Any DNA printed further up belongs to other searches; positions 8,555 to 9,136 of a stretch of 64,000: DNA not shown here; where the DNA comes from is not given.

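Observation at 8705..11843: AthL-like transhydroxylase with no canonical Fe-S beta subunit; its parts appear to be split into separate small ORFs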

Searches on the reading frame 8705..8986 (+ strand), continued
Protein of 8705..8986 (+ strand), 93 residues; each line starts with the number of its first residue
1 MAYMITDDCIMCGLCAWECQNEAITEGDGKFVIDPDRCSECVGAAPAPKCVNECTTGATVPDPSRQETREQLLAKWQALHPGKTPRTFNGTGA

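Call 62: find_encoding_contigs(protein=P0134, flank=6000, max_places=2)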
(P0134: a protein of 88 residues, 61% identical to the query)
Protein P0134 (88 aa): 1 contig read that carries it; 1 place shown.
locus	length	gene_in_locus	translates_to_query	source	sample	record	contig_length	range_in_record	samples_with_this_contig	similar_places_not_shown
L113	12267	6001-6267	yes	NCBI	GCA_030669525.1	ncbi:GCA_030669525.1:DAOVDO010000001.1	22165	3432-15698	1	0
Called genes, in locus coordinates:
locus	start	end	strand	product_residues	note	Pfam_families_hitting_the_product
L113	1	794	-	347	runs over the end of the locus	PF00085:Thioredoxin (faint), PF00578:AhpC-TSA, PF08534:Redoxin, PF13098:Thioredoxin_2, PF13905:Thioredoxin_8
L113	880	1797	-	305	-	PF00890:FAD_binding_2 (faint), PF01266:DAO (faint), PF01494:FAD_binding_3 (faint), PF01946:Thi4 (weak), PF07992:Pyr_redox_2, PF12831:FAD_oxidored, PF13738:Pyr_redox_3, PF00070:Pyr_redox, +2 more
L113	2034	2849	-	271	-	PF01656:CbiA, PF10609:ParA (faint)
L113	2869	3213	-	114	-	-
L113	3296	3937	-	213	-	PF01209:Ubie_methyltran, PF08123:DOT1 (weak), PF01135:PCMT, PF13489:Methyltransf_23, PF13847:Methyltransf_31, PF08241:Methyltransf_11, PF08242:Methyltransf_12, PF13649:Methyltransf_25, +1 more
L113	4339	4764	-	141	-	PF01475:FUR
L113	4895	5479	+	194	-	PF03602:Cons_hypoth95, PF05175:MTS (weak)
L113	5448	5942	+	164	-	PF01467:CTP_transf_like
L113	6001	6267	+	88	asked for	PF00037:Fer4 (faint), PF12797:Fer4_2 (faint), PF13237:Fer4_10 (faint), PF14697:Fer4_21 (weak), PF12838:Fer4_7 (weak), PF13187:Fer4_9 (weak)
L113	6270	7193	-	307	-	PF01209:Ubie_methyltran (weak), PF13489:Methyltransf_23, PF07021:MetW, PF13847:Methyltransf_31, PF08241:Methyltransf_11, PF08242:Methyltransf_12, PF13649:Methyltransf_25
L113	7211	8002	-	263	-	PF03446:NAD_binding_2 (weak), PF03807:F420_oxidored, PF14748:P5CR_dimer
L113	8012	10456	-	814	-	PF00133:tRNA-synt_1, PF09334:tRNA-synt_1g, PF13603:tRNA-synt_1_2, PF00133:tRNA-synt_1, PF09334:tRNA-synt_1g (weak), PF08264:Anticodon_1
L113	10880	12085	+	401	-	PF00091:Tubulin, PF21011:CetZ_C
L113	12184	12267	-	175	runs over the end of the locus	-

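Call 64: find_encoding_contigs(protein=P0125, flank=10000, max_places=1)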
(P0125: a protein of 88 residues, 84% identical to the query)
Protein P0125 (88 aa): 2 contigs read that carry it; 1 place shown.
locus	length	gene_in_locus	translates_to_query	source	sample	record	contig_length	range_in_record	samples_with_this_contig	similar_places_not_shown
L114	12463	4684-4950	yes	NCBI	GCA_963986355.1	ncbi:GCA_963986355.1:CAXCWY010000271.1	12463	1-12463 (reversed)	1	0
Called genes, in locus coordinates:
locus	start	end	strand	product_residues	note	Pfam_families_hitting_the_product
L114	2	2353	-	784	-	?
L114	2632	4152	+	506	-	PF00890:FAD_binding_2, PF01134:GIDA (faint), PF01266:DAO, PF03486:HI0933_like (faint), PF07992:Pyr_redox_2 (faint), PF12831:FAD_oxidored, PF13450:NAD_binding_8 (weak)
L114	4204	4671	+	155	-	-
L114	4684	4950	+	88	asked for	PF00037:Fer4 (weak), PF13237:Fer4_10 (weak), PF12838:Fer4_7 (faint)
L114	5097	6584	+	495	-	PF13458:Peripla_BP_6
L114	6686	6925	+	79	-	-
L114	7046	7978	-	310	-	PF00376:MerR (weak), PF13411:MerR_1, PF00440:TetR_N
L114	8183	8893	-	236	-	-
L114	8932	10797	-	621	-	PF02776:TPP_enzyme_N, PF00205:TPP_enzyme_M, PF02775:TPP_enzyme_C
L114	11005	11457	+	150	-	PF01527:HTH_Tnp_1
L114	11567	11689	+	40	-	PF10502:Peptidase_S26 (weak)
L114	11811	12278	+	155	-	-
